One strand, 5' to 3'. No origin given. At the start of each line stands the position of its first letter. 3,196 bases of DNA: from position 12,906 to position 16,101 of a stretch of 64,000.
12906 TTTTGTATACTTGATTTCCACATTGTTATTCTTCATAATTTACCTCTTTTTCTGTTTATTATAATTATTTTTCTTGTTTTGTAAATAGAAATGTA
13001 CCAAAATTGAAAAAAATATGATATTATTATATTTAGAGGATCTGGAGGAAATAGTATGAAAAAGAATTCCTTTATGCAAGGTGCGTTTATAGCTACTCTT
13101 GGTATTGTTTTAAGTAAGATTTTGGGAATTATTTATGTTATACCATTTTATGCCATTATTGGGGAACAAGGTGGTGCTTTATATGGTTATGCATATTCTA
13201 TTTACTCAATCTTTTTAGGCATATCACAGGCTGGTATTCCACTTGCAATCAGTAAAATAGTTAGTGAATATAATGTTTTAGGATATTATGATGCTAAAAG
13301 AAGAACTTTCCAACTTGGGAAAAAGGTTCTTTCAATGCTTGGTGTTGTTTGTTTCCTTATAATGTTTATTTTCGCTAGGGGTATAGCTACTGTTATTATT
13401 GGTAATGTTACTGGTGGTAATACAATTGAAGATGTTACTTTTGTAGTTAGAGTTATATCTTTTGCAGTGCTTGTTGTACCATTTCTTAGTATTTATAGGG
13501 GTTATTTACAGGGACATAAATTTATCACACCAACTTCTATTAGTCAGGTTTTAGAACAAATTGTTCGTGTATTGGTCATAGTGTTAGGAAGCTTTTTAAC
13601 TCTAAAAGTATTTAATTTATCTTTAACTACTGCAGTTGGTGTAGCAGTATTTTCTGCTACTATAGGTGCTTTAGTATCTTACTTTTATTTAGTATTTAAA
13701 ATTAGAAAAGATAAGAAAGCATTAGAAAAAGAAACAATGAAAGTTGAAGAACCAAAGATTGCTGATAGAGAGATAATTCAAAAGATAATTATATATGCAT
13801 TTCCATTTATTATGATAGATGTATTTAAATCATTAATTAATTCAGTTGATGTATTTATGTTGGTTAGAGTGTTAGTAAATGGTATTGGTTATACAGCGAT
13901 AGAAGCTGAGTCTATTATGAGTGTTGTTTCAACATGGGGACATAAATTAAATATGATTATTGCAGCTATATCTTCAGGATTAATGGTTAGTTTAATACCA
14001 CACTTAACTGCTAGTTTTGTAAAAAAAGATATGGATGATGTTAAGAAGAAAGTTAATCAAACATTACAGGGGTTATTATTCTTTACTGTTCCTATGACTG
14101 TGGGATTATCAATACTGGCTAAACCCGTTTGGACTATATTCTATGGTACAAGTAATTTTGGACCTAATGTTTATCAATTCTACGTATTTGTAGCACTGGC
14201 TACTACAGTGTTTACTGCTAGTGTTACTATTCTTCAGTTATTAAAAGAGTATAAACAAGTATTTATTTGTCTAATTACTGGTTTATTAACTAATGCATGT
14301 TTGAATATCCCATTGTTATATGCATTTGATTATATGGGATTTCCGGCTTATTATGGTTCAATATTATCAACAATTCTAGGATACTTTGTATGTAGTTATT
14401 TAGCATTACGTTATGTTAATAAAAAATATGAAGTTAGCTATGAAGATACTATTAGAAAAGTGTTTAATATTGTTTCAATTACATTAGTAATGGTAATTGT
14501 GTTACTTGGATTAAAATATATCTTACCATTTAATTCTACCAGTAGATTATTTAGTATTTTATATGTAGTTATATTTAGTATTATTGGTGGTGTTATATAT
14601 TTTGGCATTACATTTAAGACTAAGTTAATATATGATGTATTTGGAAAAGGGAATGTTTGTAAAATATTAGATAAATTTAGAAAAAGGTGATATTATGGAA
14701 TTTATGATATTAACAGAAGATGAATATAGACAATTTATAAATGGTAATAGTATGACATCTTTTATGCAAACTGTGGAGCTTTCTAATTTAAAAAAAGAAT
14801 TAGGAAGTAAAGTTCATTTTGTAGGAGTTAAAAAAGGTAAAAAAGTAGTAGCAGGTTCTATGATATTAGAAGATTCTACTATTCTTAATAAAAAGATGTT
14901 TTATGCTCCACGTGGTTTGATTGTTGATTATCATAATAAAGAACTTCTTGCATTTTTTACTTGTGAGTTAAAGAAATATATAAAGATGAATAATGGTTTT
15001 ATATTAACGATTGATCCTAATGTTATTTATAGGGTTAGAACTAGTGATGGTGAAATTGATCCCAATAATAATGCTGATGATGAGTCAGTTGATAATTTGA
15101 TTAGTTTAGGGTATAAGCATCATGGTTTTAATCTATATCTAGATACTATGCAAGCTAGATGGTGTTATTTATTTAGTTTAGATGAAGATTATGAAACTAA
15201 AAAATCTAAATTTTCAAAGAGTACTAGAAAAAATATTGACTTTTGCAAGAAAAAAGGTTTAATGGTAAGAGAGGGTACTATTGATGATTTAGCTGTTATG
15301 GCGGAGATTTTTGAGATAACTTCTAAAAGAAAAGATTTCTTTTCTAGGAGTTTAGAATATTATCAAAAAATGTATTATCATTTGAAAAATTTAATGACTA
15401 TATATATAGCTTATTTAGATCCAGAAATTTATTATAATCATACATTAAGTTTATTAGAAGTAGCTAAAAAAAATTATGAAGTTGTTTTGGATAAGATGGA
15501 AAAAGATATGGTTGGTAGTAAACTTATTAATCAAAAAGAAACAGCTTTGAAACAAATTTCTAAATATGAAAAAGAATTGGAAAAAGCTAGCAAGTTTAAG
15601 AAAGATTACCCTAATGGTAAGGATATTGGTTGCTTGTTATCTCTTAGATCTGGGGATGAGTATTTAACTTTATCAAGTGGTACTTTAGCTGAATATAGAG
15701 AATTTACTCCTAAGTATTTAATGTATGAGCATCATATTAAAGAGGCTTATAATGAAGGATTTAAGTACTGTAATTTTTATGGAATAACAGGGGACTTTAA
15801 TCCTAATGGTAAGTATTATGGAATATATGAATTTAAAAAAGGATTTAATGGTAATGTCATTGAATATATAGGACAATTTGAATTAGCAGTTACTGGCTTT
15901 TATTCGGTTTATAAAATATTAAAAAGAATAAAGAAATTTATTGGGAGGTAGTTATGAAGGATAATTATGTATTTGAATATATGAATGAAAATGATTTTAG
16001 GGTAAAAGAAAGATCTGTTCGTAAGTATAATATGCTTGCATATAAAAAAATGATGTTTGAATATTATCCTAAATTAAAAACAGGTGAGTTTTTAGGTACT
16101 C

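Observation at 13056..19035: Peptidoglycan cross-bridge module: MurJ/SpoVB-like flippase plus three FemAB paralogs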

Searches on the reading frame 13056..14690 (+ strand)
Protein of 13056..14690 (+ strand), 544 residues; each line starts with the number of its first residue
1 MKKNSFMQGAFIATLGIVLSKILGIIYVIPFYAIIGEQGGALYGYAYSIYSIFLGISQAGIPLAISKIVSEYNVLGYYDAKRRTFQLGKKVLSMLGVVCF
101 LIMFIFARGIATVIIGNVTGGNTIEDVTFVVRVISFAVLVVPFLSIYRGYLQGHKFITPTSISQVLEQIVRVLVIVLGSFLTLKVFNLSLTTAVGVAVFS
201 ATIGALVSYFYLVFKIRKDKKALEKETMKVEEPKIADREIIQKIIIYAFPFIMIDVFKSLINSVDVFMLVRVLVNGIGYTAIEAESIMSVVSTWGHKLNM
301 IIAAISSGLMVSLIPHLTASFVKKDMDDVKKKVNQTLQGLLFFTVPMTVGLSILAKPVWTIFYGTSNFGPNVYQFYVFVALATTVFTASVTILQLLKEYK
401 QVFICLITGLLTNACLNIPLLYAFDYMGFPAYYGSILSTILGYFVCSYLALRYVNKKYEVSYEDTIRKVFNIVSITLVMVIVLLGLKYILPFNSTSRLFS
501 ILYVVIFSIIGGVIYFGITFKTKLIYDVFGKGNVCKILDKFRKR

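Call 3: search_protein_families(library=pfam, proteins=[window:13056-14690:+], max_evalue=0.01)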
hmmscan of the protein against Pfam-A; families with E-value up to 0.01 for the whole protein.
window:13056-14690:+ (544 aa): 2 families
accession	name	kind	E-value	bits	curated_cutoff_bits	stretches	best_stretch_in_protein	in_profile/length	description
PF01943.22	Polysacc_synt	-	3.9e-24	86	28.2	1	7-273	2-236/274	Polysaccharide biosynthesis protein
PF03023.19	MurJ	-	2e-09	37.1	27.4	1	79-490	47-436/451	Lipid II flippase MurJ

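Call 4: search_protein_families(library=ncbifam, proteins=[window:13056-14690:+], max_evalue=0.01)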
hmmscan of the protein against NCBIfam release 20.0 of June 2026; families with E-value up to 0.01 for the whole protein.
window:13056-14690:+ (544 aa): 2 families
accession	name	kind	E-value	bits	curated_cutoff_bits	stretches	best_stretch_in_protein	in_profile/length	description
TIGR02900.1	spore_V_B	equivalog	1.3e-43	149.5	372.3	1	6-508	1-481/488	stage V sporulation protein B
TIGR01695.1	murJ_mviN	equivalog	4.3e-06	25.7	235.55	1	11-518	7-492/506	murein biosynthesis integral membrane protein MurJ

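Call 34: search_dna_similar(query=window:13056-14690:+, collection=plasmids, mode=protein, max_rows=25)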
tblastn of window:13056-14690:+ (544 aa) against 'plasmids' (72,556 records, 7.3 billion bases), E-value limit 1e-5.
Records with a match: 43; places in all: 56; records where one place covers at least 80% of the query: 37.
Best place of each record, by identity: <60% 43.
By first word of the organism name: Clostridium 10; Enterococcus 8; Priestia 4; Bacillus 4; Listeria 4; Anoxybacillus 1; Planococcus 1; Pontibacillus 1; Acetoanaerobium 1; Mammaliicoccus 1; and 8 more.
By predicted mobility (MOB-suite, as given by PLSDB): non-mobilizable 38; mobilizable 3; conjugative 2.
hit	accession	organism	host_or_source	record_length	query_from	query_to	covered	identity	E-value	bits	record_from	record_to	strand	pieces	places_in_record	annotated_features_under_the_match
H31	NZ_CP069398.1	Priestia megaterium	Homo sapiens,Pure culture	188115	2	540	99%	35.9%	2e-71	256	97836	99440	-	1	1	polysaccharide biosynthesis protein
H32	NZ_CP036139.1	Bacillus mycoides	cell culture,soil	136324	1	544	100%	34.7%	2e-94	322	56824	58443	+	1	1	polysaccharide biosynthesis protein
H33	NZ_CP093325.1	Bacillus sp. N5-665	whole organism,peat soil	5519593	1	544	100%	34.5%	9e-94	320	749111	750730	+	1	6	none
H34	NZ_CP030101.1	Listeria monocytogenes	Environment,water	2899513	4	544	99%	34.1%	4e-76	269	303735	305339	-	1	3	none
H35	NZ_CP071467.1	Priestia megaterium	whole organism,Hypersaline environment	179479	2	531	97%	34.8%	3e-78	276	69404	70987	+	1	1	polysaccharide biosynthesis protein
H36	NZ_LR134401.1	Listeria monocytogenes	Homo sapiens,Vein blood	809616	4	544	99%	33.9%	9e-76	268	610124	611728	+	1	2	polysaccharide biosynthesis protein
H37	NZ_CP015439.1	Anoxybacillus amylolyticus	Microbial isolate,soil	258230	3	531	97%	34.3%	3e-83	290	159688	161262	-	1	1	polysaccharide biosynthesis protein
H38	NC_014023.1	Priestia megaterium QM B1551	-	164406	3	528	97%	34.1%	4e-79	278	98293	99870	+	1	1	polysaccharide biosynthesis protein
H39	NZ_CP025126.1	Planococcus sp. MB-3u-03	-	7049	2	541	99%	30.8%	8e-78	274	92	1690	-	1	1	polysaccharide biosynthesis protein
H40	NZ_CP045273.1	Priestia megaterium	pure culture,Paper surface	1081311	4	537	98%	30.7%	1e-71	256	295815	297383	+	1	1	none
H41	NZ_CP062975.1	Pontibacillus sp. ALD_SL1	mangrove mud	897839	4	530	97%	30.4%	4e-59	219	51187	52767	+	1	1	polysaccharide biosynthesis protein | serine hydrolase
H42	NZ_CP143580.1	Enterococcus faecalis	Homo sapiens,bacterial isolate,sonicate ...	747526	2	541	99%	28.9%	2e-59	220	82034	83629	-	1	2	polysaccharide biosynthesis protein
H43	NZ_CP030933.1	Enterococcus gilvus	cow,milk,milk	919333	3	530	97%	28.2%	5e-55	207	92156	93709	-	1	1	polysaccharide biosynthesis protein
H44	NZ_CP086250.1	Clostridium estertheticum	single colony,beef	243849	1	516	95%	28.7%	5e-28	127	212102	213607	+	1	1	polysaccharide biosynthesis protein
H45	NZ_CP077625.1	Clostridium estertheticum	single colony,bovine feces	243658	1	492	90%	29.7%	2e-23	136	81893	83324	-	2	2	polysaccharide biosynthesis protein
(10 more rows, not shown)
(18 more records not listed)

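Call 37: get_annotated_region(hit=H33, flank=9000)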
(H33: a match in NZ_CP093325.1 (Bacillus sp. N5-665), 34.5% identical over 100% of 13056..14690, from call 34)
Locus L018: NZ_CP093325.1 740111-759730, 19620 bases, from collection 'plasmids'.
description: Bacillus sp. N5-665 strain N5/665 plasmid p1, complete sequence
organism: Bacillus sp. N5-665 (NCBI taxid 2925318)
taxonomy: Bacteria; Bacillota; Bacilli; Bacillales; Bacillaceae; Bacillus; Bacillus sp. N5-665
host: -; source: whole organism,peat soil; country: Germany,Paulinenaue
typing (MOB-suite, as given by PLSDB): non-mobilizable
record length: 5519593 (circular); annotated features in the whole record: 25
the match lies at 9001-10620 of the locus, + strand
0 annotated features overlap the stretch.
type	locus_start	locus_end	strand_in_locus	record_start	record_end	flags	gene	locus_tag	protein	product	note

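Call 38: get_annotated_region(hit=H36, flank=9000)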
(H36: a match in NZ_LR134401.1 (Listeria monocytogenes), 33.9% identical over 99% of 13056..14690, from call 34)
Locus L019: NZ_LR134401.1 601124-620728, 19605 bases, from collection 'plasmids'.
description: Listeria monocytogenes strain NCTC7974 plasmid 4, complete sequence
organism: Listeria monocytogenes (NCBI taxid 1639)
taxonomy: Bacteria; Bacillota; Bacilli; Bacillales; Listeriaceae; Listeria; Listeria monocytogenes
host: -; source: Homo sapiens,Vein blood; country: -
typing (MOB-suite, as given by PLSDB): non-mobilizable
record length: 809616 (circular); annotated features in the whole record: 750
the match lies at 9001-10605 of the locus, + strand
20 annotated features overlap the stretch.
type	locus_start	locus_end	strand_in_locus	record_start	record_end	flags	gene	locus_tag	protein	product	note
CDS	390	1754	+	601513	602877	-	trpE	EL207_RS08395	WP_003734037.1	anthranilate synthase component I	GO:0000162 - tryptophan biosynthetic process [Evidence IEA]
CDS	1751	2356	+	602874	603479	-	-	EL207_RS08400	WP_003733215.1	aminodeoxychorismate/anthranilate synthase component II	GO:0000162 - tryptophan biosynthetic process [Evidence IEA]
CDS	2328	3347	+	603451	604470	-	trpD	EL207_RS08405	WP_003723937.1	anthranilate phosphoribosyltransferase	GO:0000162 - tryptophan biosynthetic process [Evidence IEA]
CDS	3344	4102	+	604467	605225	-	trpC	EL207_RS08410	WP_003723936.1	indole-3-glycerol phosphate synthase TrpC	GO:0006568 - tryptophan metabolic process [Evidence IEA]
CDS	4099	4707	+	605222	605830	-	-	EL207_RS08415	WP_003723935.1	phosphoribosylanthranilate isomerase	-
CDS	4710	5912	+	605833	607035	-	trpB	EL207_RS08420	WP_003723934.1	tryptophan synthase subunit beta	GO:0000162 - tryptophan biosynthetic process [Evidence IEA]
CDS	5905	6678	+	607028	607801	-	trpA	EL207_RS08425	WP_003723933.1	tryptophan synthase subunit alpha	GO:0000162 - tryptophan biosynthetic process [Evidence IEA]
CDS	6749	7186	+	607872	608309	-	-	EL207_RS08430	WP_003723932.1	hypothetical protein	-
CDS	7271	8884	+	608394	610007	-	-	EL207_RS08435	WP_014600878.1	polysaccharide biosynthesis protein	GO:0009252 - peptidoglycan biosynthetic process [Evidence IEA]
CDS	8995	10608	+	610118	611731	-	-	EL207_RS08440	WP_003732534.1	polysaccharide biosynthesis protein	GO:0009252 - peptidoglycan biosynthetic process [Evidence IEA]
CDS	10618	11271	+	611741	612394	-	-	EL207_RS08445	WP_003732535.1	phosphatase PAP2 family protein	-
CDS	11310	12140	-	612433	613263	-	-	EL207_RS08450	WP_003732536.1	NAD(P)H-hydrate dehydratase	-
CDS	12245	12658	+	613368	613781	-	-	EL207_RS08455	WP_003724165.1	NUDIX domain-containing protein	-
CDS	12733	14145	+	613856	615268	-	pepV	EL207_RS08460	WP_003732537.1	dipeptidase PepV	-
CDS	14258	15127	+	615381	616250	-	dat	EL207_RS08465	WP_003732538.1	D-amino-acid transaminase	GO:0019480 - L-alanine oxidation to pyruvate via D-alanine [Evidence IEA]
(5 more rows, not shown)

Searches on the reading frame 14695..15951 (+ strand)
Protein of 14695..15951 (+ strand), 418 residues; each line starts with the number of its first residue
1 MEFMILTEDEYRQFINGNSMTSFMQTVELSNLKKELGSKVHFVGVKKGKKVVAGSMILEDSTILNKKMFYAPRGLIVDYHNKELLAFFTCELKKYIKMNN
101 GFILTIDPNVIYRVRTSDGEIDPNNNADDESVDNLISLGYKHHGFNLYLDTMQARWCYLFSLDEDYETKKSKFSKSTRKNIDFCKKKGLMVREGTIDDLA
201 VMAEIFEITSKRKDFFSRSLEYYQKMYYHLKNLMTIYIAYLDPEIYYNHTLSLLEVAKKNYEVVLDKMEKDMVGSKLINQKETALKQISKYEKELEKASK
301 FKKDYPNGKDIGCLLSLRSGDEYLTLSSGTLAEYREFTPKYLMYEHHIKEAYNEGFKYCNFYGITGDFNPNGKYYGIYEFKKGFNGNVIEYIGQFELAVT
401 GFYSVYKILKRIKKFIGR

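Call 3: search_protein_families(library=pfam, proteins=[window:14695-15951:+], max_evalue=0.01)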
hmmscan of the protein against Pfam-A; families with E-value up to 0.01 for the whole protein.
window:14695-15951:+ (418 aa): 2 families
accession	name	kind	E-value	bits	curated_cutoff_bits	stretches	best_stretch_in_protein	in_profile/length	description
PF02388.22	FemAB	-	1.7e-91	307.5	24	1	6-410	1-405/406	FemAB family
PF13480.13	Acetyltransf_6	-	1.2e-07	32.4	22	1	307-366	80-137/143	Acetyltransferase (GNAT) domain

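Call 4: search_protein_families(library=ncbifam, proteins=[window:14695-15951:+], max_evalue=0.01)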
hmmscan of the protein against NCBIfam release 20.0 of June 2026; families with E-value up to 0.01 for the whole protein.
window:14695-15951:+ (418 aa): 1 family
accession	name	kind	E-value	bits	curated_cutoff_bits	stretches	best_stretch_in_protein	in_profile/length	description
NF047883.1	UAcmpLyAlTFemX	equivalog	4.3e-14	52.6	500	1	10-245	14-242/337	UDP-N-acetylmuramoylpentapeptide-lysine N(6)-alanyltransferase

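Call 6: search_solved_structures(query=window:14695-15951:+, max_evalue=0.001)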
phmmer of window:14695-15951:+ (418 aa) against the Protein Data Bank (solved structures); distinct sequences matched with E-value up to 0.001: 2.
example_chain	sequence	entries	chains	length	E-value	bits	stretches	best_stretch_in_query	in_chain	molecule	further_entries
1lrz_A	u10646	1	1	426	6.3e-48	167.1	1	1-414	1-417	factor essential for expression of methicillin resistance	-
6snr_A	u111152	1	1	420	2e-30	109.5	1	1-413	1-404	Lipid II:glycine glycyltransferase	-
